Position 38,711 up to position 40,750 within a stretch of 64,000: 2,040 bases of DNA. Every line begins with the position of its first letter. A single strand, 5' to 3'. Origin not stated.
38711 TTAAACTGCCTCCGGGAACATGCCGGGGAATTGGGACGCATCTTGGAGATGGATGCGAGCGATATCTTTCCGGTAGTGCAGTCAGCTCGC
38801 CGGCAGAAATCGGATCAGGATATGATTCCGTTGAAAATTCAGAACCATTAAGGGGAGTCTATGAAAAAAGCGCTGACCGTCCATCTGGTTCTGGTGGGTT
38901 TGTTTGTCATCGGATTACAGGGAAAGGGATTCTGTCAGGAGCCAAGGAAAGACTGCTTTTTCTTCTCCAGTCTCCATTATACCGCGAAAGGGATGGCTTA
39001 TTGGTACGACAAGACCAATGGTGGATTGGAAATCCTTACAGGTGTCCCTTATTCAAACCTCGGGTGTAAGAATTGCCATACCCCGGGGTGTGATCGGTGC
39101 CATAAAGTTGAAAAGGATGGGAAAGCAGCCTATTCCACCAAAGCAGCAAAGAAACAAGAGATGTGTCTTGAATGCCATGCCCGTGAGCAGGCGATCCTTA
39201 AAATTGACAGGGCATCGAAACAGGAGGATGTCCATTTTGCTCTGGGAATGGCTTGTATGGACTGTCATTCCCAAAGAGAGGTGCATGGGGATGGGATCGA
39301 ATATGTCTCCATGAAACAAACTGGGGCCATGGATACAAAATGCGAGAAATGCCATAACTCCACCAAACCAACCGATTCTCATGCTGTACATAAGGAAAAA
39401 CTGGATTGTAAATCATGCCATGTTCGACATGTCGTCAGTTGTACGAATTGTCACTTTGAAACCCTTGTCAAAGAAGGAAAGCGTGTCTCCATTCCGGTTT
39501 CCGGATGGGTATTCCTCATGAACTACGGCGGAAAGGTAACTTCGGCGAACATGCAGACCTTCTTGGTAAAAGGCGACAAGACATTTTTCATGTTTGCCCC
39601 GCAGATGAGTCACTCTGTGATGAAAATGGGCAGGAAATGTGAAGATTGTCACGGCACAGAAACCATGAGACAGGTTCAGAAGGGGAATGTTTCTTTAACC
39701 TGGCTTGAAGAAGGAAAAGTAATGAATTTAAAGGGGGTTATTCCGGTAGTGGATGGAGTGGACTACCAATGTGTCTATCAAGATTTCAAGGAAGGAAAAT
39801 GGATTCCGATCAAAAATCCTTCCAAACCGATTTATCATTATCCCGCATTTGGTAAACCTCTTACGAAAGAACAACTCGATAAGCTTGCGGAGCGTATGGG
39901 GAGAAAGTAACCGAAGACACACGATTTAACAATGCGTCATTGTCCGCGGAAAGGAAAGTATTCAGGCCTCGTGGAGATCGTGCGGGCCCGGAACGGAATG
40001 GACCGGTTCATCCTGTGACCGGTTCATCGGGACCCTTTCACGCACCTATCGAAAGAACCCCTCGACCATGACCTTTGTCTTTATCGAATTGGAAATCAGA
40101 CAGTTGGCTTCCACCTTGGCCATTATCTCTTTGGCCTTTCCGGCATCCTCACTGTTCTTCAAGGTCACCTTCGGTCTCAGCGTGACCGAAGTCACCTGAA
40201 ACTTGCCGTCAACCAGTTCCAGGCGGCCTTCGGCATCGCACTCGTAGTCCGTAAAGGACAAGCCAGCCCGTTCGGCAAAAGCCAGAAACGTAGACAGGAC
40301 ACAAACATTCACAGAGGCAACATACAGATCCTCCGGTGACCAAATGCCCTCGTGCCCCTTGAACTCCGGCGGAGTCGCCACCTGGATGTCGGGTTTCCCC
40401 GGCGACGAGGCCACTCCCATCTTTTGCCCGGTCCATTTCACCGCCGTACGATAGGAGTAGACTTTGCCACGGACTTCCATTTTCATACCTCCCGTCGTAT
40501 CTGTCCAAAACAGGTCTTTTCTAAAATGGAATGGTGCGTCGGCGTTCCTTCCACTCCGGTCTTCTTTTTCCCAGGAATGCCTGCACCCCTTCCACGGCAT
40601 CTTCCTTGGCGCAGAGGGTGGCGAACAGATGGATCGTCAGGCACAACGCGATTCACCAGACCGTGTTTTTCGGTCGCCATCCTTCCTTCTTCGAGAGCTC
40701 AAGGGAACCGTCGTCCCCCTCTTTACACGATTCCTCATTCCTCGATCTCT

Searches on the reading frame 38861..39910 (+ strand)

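Call 39: search_protein_families(library=pfam, max_evalue=0.00001, proteins=[window:38861-39910:+])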
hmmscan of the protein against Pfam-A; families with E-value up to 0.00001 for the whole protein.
window:38861-39910:+ (349 aa): 2 families
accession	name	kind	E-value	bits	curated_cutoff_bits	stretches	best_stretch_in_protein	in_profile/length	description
PF14522.11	Cytochrome_C7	-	1.1e-09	38.4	24.8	0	121-187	4-66/67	Cytochrome c7 and related cytochrome c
PF14537.11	Cytochrom_c3_2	-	8.4e-06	26.6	25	0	76-165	8-78/79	Cytochrome c3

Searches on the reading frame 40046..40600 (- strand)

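Call 39: search_protein_families(library=pfam, max_evalue=0.00001, proteins=[window:40046-40600:-])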
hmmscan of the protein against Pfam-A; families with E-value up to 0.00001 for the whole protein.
window:40046-40600:- (184 aa): 1 family
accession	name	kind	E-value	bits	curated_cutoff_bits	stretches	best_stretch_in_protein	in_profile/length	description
PF02566.24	OsmC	-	2.2e-16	60.5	27.5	1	82-179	1-97/100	OsmC-like protein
